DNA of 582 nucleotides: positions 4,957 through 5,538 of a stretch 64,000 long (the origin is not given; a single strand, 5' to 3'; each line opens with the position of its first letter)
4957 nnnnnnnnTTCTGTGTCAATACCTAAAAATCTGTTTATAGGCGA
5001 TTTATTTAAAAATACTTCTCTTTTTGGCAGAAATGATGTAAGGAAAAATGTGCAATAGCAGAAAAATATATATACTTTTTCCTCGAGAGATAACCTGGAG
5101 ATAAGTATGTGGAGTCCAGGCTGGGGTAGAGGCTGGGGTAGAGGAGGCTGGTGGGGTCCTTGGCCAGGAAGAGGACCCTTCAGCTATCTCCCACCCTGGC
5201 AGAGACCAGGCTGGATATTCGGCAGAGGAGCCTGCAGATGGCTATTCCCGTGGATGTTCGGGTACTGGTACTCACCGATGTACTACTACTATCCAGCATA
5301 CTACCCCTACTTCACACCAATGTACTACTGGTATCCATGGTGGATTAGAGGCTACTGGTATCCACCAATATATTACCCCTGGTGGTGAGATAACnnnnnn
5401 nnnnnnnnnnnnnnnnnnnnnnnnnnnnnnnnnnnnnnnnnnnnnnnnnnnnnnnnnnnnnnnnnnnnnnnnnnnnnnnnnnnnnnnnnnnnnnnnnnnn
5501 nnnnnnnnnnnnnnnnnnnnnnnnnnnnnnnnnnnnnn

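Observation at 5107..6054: Three consecutive small ORFs with extreme Trp/Tyr/Pro content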

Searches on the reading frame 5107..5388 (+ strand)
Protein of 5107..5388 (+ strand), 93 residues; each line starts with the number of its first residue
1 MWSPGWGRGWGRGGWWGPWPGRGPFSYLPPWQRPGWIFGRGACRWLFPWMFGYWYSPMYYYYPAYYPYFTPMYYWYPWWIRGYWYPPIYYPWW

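Call 5: search_protein_families(library=pfam, proteins=[window:5107-5388:+], max_evalue=1)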
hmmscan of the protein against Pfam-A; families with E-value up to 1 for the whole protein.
window:5107-5388:+ (93 aa): 0 families

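Call 6: find_homologous_proteins(query=window:5107-5385:+, max_evalue=0.01)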
Query window:5107-5385:+ (93 aa): 206 proteins with E <= 0.01 among 248 candidates; the best 120 are listed.
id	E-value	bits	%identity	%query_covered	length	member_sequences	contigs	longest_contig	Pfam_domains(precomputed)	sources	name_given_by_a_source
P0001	6.7e-18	83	91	35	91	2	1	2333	-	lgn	-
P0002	2.4e-16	78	85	44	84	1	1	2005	-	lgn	-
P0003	8.7e-15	73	70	51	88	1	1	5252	-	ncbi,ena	-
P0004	1.3e-14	73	88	28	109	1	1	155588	-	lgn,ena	-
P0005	1.4e-14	73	66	63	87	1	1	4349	-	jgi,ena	-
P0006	2.4e-14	72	64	61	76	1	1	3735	-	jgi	-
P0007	2.7e-14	72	88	28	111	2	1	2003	-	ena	-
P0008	3.0e-14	71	88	35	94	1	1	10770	-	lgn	-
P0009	4.6e-14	71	80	37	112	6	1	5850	PF17253.8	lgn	-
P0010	4.7e-14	71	69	49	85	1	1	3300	-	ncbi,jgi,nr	ncbi:hypothetical protein DRN86_04800 [Candidatus Geothermarchaeota archaeon]|nr:MAG: hypothetical p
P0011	9.5e-14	70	66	59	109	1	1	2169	-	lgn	-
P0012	9.9e-14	70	73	66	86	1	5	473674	-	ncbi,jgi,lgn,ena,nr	ncbi:MAG TPA: hypothetical protein ENF53_02775 [Thermoprotei archaeon]|nr:hypothetical protein [Ther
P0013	1.3e-13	69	56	51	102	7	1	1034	PF17253.8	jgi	jgi:hypothetical protein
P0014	1.4e-13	69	63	59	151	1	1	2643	-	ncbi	-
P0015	1.7e-13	69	94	35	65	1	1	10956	-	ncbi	ncbi:MAG: hypothetical protein ACXQTI_02300 [Candidatus Nezhaarchaeales archaeon]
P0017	2.7e-13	68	89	39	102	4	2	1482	PF17253.8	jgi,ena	-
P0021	5.8e-13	67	88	28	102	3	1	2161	PF17253.8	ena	-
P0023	7.4e-13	67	88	28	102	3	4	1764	PF17253.8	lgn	-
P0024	7.8e-13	67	63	63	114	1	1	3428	-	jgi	-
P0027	9.4e-13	67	56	48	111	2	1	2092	PF17253.8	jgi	jgi:hypothetical protein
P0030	2.2e-12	65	56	75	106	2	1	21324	PF17253.8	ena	-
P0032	2.3e-12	65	69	53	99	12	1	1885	PF17253.8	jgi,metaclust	metaclust:\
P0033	2.7e-12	65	88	28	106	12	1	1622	PF17253.8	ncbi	-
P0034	3.7e-12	65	68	41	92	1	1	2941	PF17253.8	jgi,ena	-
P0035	4.1e-12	64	90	32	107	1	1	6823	PF17253.8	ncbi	-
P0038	5.9e-12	64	80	42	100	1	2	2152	PF17253.8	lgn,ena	-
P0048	1.5e-11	63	85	28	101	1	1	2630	PF17253.8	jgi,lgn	jgi:hypothetical protein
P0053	1.9e-11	62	88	34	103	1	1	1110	PF17253.8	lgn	-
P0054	2.2e-11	62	74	49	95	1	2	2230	PF17253.8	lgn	-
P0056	2.7e-11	62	79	41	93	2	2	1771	PF17253.8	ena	-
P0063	6.8e-11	60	71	52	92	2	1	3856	PF17253.8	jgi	jgi:hypothetical protein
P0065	1.1e-10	60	88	35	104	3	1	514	PF17253.8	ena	-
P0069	1.2e-10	60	83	26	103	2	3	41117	PF17253.8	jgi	jgi:hypothetical protein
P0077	1.9e-10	59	71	48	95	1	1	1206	PF17253.8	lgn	-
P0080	2.8e-10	59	53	75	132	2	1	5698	-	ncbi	ncbi:MAG: hypothetical protein ACPLN2_06160 [Thermoproteota archaeon]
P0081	3.0e-10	58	83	39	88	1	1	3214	PF17253.8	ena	-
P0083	3.1e-10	58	83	26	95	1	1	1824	PF17253.8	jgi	jgi:hypothetical protein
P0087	4.1e-10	58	87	33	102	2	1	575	PF17253.8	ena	-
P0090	5.3e-10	58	52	71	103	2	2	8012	PF17253.8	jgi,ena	-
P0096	1.0e-9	57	69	51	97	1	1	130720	PF17253.8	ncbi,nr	ncbi:MAG: DUF5320 domain-containing protein [Thermoplasmatales archaeon]|nr:DUF5320 domain-containin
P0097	1.1e-9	57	85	35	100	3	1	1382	PF17253.8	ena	-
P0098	1.1e-9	57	74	42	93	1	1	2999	PF17253.8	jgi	jgi:hypothetical protein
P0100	1.2e-9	56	56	71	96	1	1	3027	PF17253.8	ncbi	ncbi:MAG: hypothetical protein QXG01_08720 [Candidatus Bathyarchaeia archaeon]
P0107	2.6e-9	55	83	26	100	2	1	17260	PF17253.8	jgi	-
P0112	3.6e-9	55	72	39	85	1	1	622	PF17253.8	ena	-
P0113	3.7e-9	55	52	68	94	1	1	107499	PF17253.8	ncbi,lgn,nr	ncbi:MAG: DUF5320 family protein [Thermoplasmatales archaeon]|nr:DUF5320 family protein [Thermoplasm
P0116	5.0e-9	54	80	43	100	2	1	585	PF17253.8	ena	-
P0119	5.3e-9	54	60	46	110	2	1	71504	PF17253.8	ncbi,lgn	-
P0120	5.6e-9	54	50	80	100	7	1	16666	-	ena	-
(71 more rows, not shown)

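Call 7: find_encoding_contigs(protein=window:5107-5385:+, flank=5000)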
Protein window:5107-5385:+ (93 aa): 9 contigs read that carry it; 6 places shown.
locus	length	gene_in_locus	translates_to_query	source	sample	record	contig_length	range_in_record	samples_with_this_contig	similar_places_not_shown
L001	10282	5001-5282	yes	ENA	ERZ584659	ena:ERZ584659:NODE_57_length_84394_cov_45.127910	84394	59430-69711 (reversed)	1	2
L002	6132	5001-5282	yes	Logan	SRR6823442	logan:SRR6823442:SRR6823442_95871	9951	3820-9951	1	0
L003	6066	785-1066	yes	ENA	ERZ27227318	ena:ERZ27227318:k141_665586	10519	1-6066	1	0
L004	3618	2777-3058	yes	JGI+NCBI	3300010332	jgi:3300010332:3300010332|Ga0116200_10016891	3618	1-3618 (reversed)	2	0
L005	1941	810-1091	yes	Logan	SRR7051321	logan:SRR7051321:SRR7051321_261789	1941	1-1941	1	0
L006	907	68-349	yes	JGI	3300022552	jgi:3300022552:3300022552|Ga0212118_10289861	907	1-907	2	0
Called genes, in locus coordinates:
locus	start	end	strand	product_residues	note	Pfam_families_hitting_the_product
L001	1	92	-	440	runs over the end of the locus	PF27537:HoxH, PF00374:NiFeSe_Hases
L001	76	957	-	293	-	PF01058:Oxidored_q6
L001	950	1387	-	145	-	PF02662:FlpD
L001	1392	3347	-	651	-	PF00890:FAD_binding_2, PF01134:GIDA (weak), PF01266:DAO (weak), PF12831:FAD_oxidored, PF13450:NAD_binding_8, PF12838:Fer4_7, PF13187:Fer4_9, PF14697:Fer4_21, +12 more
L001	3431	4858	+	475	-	PF01406:tRNA-synt_1e, PF01921:tRNA-synt_1f (faint), PF09334:tRNA-synt_1g, PF00133:tRNA-synt_1, PF09334:tRNA-synt_1g, PF09190:DALR_2, PF23493:CysS_C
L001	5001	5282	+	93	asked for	-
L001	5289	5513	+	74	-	-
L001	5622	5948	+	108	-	-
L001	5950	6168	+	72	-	PF27353:MJ0401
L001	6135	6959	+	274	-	PF00142:Fer4_NifH (faint), PF01656:CbiA, PF10609:ParA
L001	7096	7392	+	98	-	PF02001:DUF134, PF04545:Sigma70_r4, PF08281:Sigma70_r4_2, PF05225:HTH_psq (faint)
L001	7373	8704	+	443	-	PF02308:MgtC, PF13194:DUF4010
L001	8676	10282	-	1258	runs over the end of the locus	PF17915:zf_Rg, PF00270:DEAD, PF04851:ResIII (faint), PF00271:Helicase_C (faint), PF01751:Toprim, PF01131:Topoisom_bac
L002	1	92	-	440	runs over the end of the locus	PF27537:HoxH, PF00374:NiFeSe_Hases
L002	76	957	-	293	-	PF01058:Oxidored_q6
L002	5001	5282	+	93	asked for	-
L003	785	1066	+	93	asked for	-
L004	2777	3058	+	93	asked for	-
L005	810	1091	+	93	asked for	-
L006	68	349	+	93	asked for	-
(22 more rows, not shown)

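Call 13: find_related_loci(query=A1, collection=genome_contigs, flank=6000)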
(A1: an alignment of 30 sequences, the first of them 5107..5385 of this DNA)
Query A1 (93 aa) in genome_contigs; peptide patterns used: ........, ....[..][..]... (x = any residue, [..] = any of these).
344 stretches matched a pattern; 284 encode a relative of the query (tblastn E <= 1e-3); the best 80 are kept; 80 distinct loci.
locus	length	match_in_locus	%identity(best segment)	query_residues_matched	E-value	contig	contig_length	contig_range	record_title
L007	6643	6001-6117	90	17-55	2e-16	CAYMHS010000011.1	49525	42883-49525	MAG TPA_asm: uncultured Thermoproteaceae archaeon isolate SRP141552_co1_85 genome assembly, contig: NODE_225_length_4952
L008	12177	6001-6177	73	8-65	1e-16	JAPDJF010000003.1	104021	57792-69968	MAG: Hadesarchaea archaeon isolate S4B3_HD70 c_000000000077, whole genome shotgun sequence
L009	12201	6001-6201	63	8-75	2e-16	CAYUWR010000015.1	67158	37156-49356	MAG TPA_asm: uncultured Nitrososphaeria archaeon isolate SRP231805_co4_125 genome assembly, contig: k141_59701, whole ge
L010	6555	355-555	66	10-72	3e-16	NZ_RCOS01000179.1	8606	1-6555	Candidatus Methanodesulfokora washburnensis strain MDKW Ga0080004_1137899, whole genome shotgun sequence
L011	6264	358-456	94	11-43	6e-16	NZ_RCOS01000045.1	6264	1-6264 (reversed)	Candidatus Methanodesulfokora washburnensis strain MDKW Ga0080004_1105270, whole genome shotgun sequence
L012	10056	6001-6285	57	1-91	1e-15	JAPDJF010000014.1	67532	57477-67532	MAG: Hadesarchaea archaeon isolate S4B3_HD70 c_000000000156, whole genome shotgun sequence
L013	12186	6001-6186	65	9-71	1e-15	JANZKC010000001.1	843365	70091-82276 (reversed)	MAG: Candidatus Culexmicrobium cathedralense isolate GB-1867-005 Ga0190363_1000001, whole genome shotgun sequence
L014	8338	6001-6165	61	11-77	1e-15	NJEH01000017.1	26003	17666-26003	MAG: Thermofilum sp. ex4484_15 ex4484_15_scaffold_3515_length_26003__count_2824, whole genome shotgun sequence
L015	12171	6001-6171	68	7-63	2e-15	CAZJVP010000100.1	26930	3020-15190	MAG TPA_asm: uncultured Thermococci archaeon isolate SRP231805_co4_37 genome assembly, contig: k141_42864, whole genome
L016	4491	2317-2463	75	14-63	4e-15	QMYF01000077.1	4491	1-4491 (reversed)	MAG: Candidatus Hecatellales archaeon isolate B24_G17 B24_Guay17_scaffold_10647, whole genome shotgun sequence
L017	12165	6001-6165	68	18-71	6e-14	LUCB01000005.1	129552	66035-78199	MAG: Candidatus Bathyarchaeota archaeon B24 scaffold59, whole genome shotgun sequence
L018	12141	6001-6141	79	5-49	5e-15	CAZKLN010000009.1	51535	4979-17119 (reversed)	MAG TPA_asm: uncultured Thermofilaceae archaeon isolate SRP141552_co1_139 genome assembly, contig: NODE_210_length_51535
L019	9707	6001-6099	91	18-50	9e-15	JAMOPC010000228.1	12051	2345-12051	MAG: Desulfurococcales archaeon isolate 4559-240_metabat1_scaf2bin.015 4559-240_scaffold_2872_c1, whole genome shotgun s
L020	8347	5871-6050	62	10-76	9e-15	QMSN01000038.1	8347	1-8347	MAG: Thermoprotei archaeon isolate B19_G17 B19_Guay17_scaffold_02885, whole genome shotgun sequence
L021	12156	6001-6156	70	18-71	1e-14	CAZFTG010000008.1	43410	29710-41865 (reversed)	MAG TPA_asm: uncultured Thermoproteales archaeon isolate binchicken_co80_38 genome assembly, contig: NODE_106_length_434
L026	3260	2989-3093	83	9-43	2e-14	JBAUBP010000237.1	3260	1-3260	MAG: Candidatus Bathyarchaeia archaeon isolate MFD12973_ilm_asm_bin19 k127_439591, whole genome shotgun sequence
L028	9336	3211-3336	77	8-51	4e-14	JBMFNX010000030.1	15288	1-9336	MAG: Nitrososphaeria archaeon isolate KM4338-22 NODE_30_length_15288_cov_7.489909, whole genome shotgun sequence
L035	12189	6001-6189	68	9-67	6e-14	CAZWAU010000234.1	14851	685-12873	MAG TPA_asm: uncultured Nitrososphaerota archaeon isolate SRP231805_co4_130 genome assembly, contig: k141_393922, whole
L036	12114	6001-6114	82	17-54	8e-14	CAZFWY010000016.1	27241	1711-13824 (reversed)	MAG TPA_asm: uncultured Thermofilaceae archaeon isolate SRP141552_co1_58 genome assembly, contig: NODE_639_length_27241_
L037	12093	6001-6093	94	17-47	8e-14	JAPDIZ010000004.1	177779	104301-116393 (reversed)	MAG: Candidatus Bathyarchaeota archaeon isolate S4B2_HD70 c_000000000030, whole genome shotgun sequence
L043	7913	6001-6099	88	17-49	1e-13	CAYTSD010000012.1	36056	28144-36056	MAG TPA_asm: uncultured Nitrososphaeria archaeon isolate binchicken_co80_166 genome assembly, contig: NODE_182_length_36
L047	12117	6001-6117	74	9-47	1e-13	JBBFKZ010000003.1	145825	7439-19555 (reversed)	MAG: Candidatus Bathyarchaeia archaeon isolate Uz-U4-12 NODE_3_length_145825_cov_4.711495, whole genome shotgun sequence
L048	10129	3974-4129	68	15-67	2e-13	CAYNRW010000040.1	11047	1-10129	MAG TPA_asm: uncultured Thermococci archaeon isolate binchicken_co256_372 genome assembly, contig: NODE_15541_length_110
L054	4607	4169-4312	69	18-63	3e-13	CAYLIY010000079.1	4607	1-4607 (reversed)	MAG TPA_asm: uncultured Nitrososphaeria archaeon isolate binchicken_co184_20 genome assembly, contig: NODE_40690_length_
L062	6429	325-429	74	9-43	1e-12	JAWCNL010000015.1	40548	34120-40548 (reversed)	MAG: Candidatus Bathyarchaeia archaeon isolate JZ-2_201709_bins_168 JZ-2_201709_bins_168_scaffold_15, whole genome shotg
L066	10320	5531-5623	94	17-47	7e-13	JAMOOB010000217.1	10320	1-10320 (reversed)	MAG: Desulfurococcales archaeon isolate 4559-240_maxbin2_scaf2bin.008 4559-240_scaffold_3580_c1, whole genome shotgun se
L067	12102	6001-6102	74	10-43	7e-13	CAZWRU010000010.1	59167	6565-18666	MAG TPA_asm: uncultured Candidatus Bathyarchaeia archaeon isolate SRP192927_co7_249 genome assembly, contig: NODE_681_le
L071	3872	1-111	81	16-52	1e-12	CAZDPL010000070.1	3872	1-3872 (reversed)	MAG TPA_asm: uncultured Nitrososphaeria archaeon isolate binchicken_co184_688 genome assembly, contig: NODE_51902_length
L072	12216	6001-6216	60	17-83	1e-12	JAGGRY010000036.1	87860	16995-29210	MAG: Thaumarchaeota archaeon isolate AUK008 PB_MANV_008_c_000000000002, whole genome shotgun sequence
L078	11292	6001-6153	69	17-65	2e-12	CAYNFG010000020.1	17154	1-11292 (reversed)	MAG TPA_asm: uncultured Nitrososphaeria archaeon isolate SRP141559_co1_273 genome assembly, contig: NODE_1678_length_171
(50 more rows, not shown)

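Call 33: search_protein_families(library=pfam, proteins=[P0009, P0013, P0096, P0113, P0030, P0014, P0080, P0100, P0120, P0024], max_evalue=0.1)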
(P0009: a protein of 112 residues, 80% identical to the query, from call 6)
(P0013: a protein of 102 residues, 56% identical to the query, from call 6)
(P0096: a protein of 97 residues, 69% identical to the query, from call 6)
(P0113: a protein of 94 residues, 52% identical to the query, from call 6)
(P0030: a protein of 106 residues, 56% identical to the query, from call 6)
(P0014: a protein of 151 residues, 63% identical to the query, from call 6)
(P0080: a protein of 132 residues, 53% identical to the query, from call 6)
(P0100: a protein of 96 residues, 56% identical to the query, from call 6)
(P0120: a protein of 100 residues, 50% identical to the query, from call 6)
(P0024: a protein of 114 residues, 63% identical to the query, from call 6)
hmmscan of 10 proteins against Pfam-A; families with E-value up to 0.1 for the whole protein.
P0009 (112 aa): 4 families
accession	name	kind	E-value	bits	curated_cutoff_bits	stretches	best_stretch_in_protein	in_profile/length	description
PF17253.7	DUF5320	-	3.6e-06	28.5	27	1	16-104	12-99/99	Family of unknown function (DUF5320)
PF13747.11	DUF4164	-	0.028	15.3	27.2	1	74-108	35-69/89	Domain of unknown function (DUF4164)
PF08614.16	ATG16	-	0.054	14.1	33.7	1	74-110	126-162/200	Autophagy protein 16 (ATG16)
PF13166.12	AAA_13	-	0.075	12.1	36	1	74-111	419-456/713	AAA domain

P0013 (102 aa): 2 families
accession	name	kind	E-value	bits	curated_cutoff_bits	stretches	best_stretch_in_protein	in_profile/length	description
PF17253.7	DUF5320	-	8.7e-06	27.3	27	1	4-96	18-99/99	Family of unknown function (DUF5320)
PF25481.1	Nucleoprot-TPR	-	0.047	14.2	27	1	69-88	14-33/80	Nucleoprotein TPR-like domain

P0096 (97 aa): 4 families
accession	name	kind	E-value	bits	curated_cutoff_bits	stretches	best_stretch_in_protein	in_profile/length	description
PF17253.7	DUF5320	-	2.4e-07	32.3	27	1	32-94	43-99/99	Family of unknown function (DUF5320)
PF01920.25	Prefoldin_2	-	0.023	15.1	27.6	1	62-95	56-89/106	Prefoldin subunit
PF12329.13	TMF_DNA_bd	-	0.052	14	35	1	66-95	45-74/74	TATA element modulatory factor 1 DNA binding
PF06698.16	DUF1192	-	0.089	13.4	25.5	0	73-92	25-44/58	Protein of unknown function (DUF1192)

P0113 (94 aa): 3 families
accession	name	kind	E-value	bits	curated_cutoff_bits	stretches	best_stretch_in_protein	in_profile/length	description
PF17253.7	DUF5320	-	7.6e-07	30.7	27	1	26-91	43-99/99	Family of unknown function (DUF5320)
PF12761.13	End3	-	0.067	13.8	25.2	1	61-89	10-38/115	Actin cytoskeleton-regulatory complex protein END3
PF02209.24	VHP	-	0.085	13.3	27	0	58-76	17-35/36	Villin headpiece domain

P0030 (106 aa): 2 families
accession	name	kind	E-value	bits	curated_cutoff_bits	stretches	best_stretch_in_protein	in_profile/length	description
PF17253.7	DUF5320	-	4e-06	28.3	27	1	5-104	17-99/99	Family of unknown function (DUF5320)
PF23991.1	DUF7310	-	0.038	14.9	40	1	77-102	36-61/83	Coiled-coil region of unknown function (DUF7310)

P0014 (151 aa): 1 family
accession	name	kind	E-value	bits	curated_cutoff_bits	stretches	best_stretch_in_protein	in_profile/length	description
PF17253.7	DUF5320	-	0.098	14.3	27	0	86-138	50-99/99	Family of unknown function (DUF5320)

P0080 (132 aa): 4 families
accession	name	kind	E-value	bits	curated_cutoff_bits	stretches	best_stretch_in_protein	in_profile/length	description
PF01920.25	Prefoldin_2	-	0.0037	17.7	27.6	1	92-131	66-105/106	Prefoldin subunit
PF01576.24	Myosin_tail_1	-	0.012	13.9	38.1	1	90-129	203-242/1081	Myosin tail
PF02050.21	FliJ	-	0.034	14.8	28.4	1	87-130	44-87/123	Flagellar FliJ protein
PF17675.6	APG6_N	-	0.062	14.2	45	1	88-129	53-94/132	Apg6 coiled-coil region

P0100 (96 aa): 6 families
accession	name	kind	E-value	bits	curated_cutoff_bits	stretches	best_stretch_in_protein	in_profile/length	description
PF17253.7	DUF5320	-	2.1e-06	29.2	27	1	22-91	22-99/99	Family of unknown function (DUF5320)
PF13600.11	DUF4140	-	0.059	14.3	27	1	62-95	62-95/98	N-terminal domain of unknown function (DUF4140)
PF07926.17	TPR_MLP1_2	-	0.059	13.8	36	1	65-93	89-117/129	TPR/MLP1/MLP2-like protein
PF21037.2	CCDC138_cc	-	0.073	13.5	27.1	1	64-93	21-50/59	Coiled-coil-domain-containing protein 138, coiled-coil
PF23984.1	DUF7307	-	0.077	13.4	27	1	65-94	7-36/129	Pam3 gp33-like protein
PF13747.11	DUF4164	-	0.083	13.8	27.2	1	64-94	38-68/89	Domain of unknown function (DUF4164)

P0120 (100 aa): 9 families
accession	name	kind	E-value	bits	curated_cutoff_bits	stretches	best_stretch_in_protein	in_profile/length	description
PF17253.7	DUF5320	-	0.0014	20.1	27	1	31-87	43-99/99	Family of unknown function (DUF5320)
PF06698.16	DUF1192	-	0.011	16.3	25.5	1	72-95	24-47/58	Protein of unknown function (DUF1192)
PF09548.15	Spore_III_AB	-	0.018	15.5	32.5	1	55-86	118-149/170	Stage III sporulation protein AB (spore_III_AB)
PF11932.13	DUF3450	-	0.022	14.5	32.6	1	59-92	56-89/241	Protein of unknown function (DUF3450)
PF10211.14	Ax_dynein_light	-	0.034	14.6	26.4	1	58-94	123-159/187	Axonemal dynein light chain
PF01920.25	Prefoldin_2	-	0.049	14.1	27.6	1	58-94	66-102/106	Prefoldin subunit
PF03961.19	FapA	-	0.064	13.3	31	1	58-94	193-229/272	Flagellar Assembly Protein A beta solenoid domain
PF24555.1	CC4_CEP85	-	0.078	13.8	27.3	1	61-95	23-57/85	Centrosomal protein of 85 kDa-like, CC4 coiled-coil domain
PF03148.19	Tektin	-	0.086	12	34.3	1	62-94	51-291/383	Tektin family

P0024 (114 aa): 10 families
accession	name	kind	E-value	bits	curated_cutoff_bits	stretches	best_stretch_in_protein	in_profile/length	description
PF17253.7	DUF5320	-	3.5e-05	25.3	27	1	36-107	37-99/99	Family of unknown function (DUF5320)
PF21037.2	CCDC138_cc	-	0.018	15.5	27.1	1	78-110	19-51/59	Coiled-coil-domain-containing protein 138, coiled-coil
PF13747.11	DUF4164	-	0.024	15.5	27.2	1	77-109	35-67/89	Domain of unknown function (DUF4164)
PF13600.11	DUF4140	-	0.037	14.9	27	1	78-108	62-92/98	N-terminal domain of unknown function (DUF4140)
PF10211.14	Ax_dynein_light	-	0.048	14.1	26.4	1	78-113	123-158/187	Axonemal dynein light chain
PF11180.13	DUF2968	-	0.056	13.4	27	1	80-112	147-179/180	Protein of unknown function (DUF2968)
PF07926.17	TPR_MLP1_2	-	0.057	13.9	36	1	78-109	86-117/129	TPR/MLP1/MLP2-like protein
PF08614.16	ATG16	-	0.059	14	33.7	1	78-111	127-160/200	Autophagy protein 16 (ATG16)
PF04977.20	DivIC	-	0.065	13.5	28.9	1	74-109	17-53/80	Septum formation initiator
PF01920.25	Prefoldin_2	-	0.094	13.1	27.6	0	79-112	60-93/106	Prefoldin subunit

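Call 34: search_solved_structures(query=A1, max_evalue=10)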
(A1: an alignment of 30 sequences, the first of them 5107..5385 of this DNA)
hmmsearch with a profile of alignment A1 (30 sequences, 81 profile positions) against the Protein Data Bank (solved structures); distinct sequences matched with E-value up to 10: 1.
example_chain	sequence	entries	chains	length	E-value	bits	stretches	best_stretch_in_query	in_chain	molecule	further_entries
1lga_A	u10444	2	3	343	2.5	11.5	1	18-30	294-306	LIGNIN PEROXIDASE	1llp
